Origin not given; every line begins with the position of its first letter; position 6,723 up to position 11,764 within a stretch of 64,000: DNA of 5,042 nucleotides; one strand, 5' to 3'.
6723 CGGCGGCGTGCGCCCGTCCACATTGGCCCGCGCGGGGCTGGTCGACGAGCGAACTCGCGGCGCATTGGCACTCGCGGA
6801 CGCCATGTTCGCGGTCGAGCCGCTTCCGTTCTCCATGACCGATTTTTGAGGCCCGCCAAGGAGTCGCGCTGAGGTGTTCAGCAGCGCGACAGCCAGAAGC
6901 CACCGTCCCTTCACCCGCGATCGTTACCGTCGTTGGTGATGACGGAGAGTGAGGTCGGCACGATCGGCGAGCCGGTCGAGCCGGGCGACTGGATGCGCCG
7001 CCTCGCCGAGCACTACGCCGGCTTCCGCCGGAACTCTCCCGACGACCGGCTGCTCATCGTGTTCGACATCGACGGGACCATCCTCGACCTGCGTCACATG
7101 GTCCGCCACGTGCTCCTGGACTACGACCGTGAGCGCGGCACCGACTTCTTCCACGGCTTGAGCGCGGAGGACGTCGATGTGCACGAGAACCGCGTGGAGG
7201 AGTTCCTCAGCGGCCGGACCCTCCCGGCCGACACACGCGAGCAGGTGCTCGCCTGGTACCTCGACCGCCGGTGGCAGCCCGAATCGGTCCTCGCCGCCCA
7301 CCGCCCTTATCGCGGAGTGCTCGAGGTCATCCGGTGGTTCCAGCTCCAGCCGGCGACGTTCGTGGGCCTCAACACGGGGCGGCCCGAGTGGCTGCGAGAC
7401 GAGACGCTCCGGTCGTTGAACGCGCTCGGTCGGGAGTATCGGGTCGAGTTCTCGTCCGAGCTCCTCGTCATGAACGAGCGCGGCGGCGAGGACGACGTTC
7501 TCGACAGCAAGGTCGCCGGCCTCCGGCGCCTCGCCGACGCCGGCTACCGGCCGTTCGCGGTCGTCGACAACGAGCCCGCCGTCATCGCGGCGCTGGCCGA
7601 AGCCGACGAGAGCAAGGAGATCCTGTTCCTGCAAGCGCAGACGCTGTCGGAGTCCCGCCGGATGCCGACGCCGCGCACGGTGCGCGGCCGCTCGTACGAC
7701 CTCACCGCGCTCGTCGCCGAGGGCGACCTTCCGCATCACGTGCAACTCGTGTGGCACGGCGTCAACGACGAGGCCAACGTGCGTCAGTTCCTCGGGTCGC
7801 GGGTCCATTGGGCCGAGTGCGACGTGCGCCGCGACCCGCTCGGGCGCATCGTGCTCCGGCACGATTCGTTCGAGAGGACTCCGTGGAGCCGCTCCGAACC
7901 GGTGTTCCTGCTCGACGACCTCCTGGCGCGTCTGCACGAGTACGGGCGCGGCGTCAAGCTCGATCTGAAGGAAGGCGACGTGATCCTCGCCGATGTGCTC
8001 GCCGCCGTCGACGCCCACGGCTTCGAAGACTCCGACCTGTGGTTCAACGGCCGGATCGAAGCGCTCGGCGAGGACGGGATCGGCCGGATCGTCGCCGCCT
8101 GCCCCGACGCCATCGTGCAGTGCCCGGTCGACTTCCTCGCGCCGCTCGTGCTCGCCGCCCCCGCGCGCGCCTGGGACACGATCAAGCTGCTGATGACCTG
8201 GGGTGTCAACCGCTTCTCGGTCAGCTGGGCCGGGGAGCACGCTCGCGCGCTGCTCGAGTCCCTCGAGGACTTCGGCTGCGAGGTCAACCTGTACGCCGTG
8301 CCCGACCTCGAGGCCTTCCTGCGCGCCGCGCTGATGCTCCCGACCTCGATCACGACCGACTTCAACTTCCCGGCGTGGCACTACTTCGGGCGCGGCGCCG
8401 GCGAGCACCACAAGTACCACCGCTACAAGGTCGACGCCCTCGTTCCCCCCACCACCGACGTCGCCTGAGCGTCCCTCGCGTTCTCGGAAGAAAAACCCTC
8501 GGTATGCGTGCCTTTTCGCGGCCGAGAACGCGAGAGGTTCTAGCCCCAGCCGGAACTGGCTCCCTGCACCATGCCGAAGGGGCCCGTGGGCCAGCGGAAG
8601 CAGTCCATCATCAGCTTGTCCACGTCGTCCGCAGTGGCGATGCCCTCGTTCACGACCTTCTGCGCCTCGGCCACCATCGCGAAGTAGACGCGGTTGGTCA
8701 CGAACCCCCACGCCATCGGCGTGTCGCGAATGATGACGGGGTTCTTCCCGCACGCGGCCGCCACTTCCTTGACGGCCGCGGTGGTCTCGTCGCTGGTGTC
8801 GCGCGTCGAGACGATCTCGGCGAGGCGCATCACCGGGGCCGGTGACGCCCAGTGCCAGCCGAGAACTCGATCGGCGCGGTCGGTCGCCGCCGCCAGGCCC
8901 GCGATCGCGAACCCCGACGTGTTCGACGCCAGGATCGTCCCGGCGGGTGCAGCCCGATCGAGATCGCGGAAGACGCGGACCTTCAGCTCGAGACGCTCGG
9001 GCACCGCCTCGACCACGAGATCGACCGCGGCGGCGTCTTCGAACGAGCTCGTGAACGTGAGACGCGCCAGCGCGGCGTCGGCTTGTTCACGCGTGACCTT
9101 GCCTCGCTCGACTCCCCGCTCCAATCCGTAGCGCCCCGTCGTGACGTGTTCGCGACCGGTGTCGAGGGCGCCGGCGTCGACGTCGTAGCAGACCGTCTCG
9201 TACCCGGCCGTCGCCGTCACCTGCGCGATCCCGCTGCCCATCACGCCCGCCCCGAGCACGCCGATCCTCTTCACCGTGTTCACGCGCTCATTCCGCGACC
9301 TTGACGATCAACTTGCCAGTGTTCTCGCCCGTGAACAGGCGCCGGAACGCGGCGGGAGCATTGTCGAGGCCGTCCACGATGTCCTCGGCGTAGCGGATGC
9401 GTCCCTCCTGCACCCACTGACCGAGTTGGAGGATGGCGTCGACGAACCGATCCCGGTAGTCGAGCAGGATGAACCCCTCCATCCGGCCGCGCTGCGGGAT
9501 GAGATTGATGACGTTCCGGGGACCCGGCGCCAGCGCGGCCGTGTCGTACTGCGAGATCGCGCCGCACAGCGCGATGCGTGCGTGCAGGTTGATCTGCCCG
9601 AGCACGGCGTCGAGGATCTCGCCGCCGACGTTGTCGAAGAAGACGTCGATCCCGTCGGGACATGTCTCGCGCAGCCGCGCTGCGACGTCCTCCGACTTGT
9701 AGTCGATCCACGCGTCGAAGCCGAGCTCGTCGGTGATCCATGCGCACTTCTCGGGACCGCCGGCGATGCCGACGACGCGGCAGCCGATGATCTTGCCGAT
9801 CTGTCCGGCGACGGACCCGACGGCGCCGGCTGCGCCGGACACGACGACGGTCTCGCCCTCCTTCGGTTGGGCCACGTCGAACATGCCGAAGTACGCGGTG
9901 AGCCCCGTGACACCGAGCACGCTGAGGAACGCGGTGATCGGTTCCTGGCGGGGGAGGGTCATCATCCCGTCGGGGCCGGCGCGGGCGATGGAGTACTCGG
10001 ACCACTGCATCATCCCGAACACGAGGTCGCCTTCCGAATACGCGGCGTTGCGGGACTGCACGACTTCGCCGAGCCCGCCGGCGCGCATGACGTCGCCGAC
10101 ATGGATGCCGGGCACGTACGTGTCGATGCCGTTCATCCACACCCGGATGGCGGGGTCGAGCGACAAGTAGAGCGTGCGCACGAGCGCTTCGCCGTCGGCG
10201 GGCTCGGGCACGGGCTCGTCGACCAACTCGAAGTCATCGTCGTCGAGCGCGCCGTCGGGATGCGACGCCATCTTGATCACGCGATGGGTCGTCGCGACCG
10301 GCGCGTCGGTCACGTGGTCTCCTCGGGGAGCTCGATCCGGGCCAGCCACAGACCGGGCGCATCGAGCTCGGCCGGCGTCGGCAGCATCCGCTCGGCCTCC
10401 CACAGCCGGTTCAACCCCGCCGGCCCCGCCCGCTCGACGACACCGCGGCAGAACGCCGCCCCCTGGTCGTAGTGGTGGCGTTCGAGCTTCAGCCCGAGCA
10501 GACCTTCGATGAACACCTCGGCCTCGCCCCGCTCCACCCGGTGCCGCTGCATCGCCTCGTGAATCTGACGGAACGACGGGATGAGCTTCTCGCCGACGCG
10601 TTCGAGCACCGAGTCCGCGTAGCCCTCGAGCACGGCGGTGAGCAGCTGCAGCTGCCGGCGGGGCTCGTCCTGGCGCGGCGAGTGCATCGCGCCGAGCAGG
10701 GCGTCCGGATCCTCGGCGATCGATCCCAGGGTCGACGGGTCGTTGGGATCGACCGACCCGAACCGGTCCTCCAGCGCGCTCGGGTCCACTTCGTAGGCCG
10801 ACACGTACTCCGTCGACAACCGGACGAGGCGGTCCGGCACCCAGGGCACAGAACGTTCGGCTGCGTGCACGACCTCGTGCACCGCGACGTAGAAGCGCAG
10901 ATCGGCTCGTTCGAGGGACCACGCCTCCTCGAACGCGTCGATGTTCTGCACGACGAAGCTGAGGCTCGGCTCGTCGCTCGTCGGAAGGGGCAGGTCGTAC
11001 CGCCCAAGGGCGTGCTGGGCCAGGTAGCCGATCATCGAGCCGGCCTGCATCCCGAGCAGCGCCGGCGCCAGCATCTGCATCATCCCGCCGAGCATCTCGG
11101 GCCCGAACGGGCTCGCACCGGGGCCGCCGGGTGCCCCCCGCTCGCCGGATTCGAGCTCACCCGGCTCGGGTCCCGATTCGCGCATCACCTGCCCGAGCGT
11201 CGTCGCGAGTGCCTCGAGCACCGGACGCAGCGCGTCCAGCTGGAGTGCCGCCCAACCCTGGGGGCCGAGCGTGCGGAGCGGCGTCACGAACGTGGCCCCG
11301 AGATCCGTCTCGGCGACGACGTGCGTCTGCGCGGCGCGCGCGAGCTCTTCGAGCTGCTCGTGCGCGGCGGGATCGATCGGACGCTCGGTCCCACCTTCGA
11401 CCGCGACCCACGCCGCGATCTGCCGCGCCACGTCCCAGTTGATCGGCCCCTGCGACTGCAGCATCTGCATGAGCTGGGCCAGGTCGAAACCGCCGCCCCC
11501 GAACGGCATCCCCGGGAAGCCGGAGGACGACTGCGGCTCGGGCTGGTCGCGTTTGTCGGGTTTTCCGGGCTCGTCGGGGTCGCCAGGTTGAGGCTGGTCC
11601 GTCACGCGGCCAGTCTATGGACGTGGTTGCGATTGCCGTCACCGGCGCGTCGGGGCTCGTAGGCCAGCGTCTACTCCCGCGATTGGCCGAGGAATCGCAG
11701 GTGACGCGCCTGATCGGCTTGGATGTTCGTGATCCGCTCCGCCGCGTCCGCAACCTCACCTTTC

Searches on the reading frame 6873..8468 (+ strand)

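Call 56: search_protein_families(library=pfam, proteins=[window:6873-8468:+], max_evalue=0.001)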
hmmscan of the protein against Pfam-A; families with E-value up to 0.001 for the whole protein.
window:6873-8468:+ (531 aa): 1 family
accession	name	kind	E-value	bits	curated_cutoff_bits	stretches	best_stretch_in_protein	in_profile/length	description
PF00702.32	Hydrolase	-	7.8e-05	23.6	26.4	1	61-243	3-133/191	haloacid dehalogenase-like hydrolase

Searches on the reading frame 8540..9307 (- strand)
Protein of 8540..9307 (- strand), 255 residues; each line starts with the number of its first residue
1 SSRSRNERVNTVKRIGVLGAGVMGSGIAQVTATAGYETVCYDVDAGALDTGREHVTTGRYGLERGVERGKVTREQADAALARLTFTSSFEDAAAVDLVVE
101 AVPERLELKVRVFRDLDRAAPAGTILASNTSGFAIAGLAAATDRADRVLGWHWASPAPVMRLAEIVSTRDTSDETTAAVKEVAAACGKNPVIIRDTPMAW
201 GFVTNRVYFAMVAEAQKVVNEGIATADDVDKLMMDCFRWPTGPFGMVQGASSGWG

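Call 21: search_protein_families(library=pfam, proteins=[window:8540-9307:-], max_evalue=0.01)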
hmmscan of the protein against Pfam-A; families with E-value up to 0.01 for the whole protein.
window:8540-9307:- (255 aa): 4 families
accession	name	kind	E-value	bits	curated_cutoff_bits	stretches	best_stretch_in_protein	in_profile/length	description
PF02737.24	3HCDH_N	-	1.2e-56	192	22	1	15-195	2-179/180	3-hydroxyacyl-CoA dehydrogenase, NAD binding domain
PF00725.27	3HCDH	-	1.2e-12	48.6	22.1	1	201-247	1-47/97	3-hydroxyacyl-CoA dehydrogenase, C-terminal domain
PF03446.21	NAD_binding_2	-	0.00021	21.8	21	1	14-54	1-41/161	NAD binding domain of 6-phosphogluconate dehydrogenase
PF01210.29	NAD_Gly3P_dh_N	-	0.0073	16.7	23.1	0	15-133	2-106/158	NAD-dependent glycerol-3-phosphate dehydrogenase N-terminus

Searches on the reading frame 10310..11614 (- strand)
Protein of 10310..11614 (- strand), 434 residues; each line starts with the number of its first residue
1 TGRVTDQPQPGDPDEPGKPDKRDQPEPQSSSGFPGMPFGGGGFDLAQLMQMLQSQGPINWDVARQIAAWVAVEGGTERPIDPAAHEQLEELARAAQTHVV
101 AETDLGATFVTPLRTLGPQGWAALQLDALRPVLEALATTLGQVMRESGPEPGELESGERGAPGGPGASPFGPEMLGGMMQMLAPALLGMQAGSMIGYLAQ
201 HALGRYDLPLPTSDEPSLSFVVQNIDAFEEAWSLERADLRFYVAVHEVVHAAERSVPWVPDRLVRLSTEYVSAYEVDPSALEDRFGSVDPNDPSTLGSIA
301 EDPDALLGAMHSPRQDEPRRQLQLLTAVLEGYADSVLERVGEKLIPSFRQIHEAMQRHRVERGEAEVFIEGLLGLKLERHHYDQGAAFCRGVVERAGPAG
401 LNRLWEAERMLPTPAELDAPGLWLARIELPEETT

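Call 21: search_protein_families(library=pfam, proteins=[window:10310-11614:-], max_evalue=0.01)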
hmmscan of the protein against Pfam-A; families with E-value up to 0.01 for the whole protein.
window:10310-11614:- (434 aa): 1 family
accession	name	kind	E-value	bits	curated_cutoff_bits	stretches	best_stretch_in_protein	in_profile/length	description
PF10103.15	Zincin_2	-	8e-76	256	25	1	58-423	1-343/344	Zincin-like metallopeptidase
